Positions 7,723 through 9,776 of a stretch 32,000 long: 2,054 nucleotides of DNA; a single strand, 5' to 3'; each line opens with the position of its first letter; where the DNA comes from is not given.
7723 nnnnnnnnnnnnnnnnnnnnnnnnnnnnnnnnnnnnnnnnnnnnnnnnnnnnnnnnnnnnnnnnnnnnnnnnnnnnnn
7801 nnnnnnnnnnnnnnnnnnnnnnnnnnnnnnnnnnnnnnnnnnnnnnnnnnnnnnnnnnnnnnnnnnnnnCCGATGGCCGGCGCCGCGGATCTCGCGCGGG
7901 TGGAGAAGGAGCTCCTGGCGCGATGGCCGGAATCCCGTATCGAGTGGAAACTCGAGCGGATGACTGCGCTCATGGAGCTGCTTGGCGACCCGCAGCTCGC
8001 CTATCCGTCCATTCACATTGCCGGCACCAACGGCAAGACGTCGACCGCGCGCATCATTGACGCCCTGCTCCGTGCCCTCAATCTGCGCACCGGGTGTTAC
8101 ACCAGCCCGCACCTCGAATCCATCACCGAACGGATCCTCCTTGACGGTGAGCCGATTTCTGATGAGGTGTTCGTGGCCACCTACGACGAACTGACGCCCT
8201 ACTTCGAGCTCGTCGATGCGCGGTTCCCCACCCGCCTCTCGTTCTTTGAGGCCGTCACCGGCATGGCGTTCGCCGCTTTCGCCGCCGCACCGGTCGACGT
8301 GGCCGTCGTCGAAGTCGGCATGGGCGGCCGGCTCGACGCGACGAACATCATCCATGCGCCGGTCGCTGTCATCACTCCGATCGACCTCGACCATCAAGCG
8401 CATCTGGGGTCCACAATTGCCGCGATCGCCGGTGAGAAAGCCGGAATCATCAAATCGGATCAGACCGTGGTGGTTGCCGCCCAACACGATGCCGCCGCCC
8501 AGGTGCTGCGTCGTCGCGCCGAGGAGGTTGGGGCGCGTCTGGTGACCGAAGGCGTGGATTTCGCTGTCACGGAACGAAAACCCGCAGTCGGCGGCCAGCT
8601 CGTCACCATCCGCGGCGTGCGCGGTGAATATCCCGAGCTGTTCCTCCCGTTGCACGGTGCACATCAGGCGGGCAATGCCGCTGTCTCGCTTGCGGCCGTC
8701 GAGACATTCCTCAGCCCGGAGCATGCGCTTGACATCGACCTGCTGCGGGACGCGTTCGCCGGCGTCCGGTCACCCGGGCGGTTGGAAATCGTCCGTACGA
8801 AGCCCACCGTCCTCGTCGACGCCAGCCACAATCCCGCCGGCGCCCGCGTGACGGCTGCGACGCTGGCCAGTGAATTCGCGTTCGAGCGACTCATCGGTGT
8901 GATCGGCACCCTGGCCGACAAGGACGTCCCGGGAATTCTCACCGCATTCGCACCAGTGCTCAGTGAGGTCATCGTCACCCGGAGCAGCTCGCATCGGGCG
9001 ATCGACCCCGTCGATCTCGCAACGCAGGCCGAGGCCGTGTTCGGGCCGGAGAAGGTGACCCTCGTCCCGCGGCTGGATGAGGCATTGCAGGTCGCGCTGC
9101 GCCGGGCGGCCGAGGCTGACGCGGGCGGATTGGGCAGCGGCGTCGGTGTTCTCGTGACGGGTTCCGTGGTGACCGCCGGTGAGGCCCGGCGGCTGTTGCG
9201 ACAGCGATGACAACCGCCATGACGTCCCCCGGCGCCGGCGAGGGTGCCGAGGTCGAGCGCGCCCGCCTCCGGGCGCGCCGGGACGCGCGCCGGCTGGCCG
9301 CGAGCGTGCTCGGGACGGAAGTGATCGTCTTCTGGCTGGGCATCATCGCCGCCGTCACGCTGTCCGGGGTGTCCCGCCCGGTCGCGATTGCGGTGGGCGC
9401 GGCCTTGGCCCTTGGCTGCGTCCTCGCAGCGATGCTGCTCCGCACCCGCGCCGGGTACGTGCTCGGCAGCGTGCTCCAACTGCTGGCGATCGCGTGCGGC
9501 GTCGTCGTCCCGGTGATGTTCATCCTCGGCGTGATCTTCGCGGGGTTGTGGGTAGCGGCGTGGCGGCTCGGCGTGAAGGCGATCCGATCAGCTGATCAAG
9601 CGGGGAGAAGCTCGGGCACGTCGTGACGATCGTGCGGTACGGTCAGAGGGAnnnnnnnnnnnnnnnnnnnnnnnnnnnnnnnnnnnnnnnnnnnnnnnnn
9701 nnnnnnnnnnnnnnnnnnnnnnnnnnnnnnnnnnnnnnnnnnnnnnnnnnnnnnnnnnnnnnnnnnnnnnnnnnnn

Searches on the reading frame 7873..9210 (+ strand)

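Call 7: search_protein_families(library=pfam, proteins=[window:7873-9210:+])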
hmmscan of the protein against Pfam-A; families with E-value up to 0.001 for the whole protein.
window:7873-9210:+ (445 aa): 2 families
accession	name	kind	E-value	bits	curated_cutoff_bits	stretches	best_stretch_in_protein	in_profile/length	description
PF02875.26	Mur_ligase_C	-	5.1e-17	63.3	28.4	1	302-416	1-119/127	Mur ligase, glutamate ligase domain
PF08245.18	Mur_ligase_M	-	4.5e-14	53.3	24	1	49-276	1-200/200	Mur ligase middle domain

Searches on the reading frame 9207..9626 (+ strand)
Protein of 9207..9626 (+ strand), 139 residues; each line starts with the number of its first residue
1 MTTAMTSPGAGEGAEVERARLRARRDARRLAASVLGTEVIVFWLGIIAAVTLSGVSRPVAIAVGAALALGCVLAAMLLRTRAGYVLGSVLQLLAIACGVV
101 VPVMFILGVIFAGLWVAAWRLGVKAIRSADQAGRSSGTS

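Call 7: search_protein_families(library=pfam, proteins=[window:9207-9626:+])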
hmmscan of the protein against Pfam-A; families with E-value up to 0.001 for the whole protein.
window:9207-9626:+ (139 aa): 1 family
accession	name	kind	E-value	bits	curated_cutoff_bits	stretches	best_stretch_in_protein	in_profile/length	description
PF14017.11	DUF4233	-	1.9e-20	73.6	27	1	28-128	1-104/107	Protein of unknown function (DUF4233)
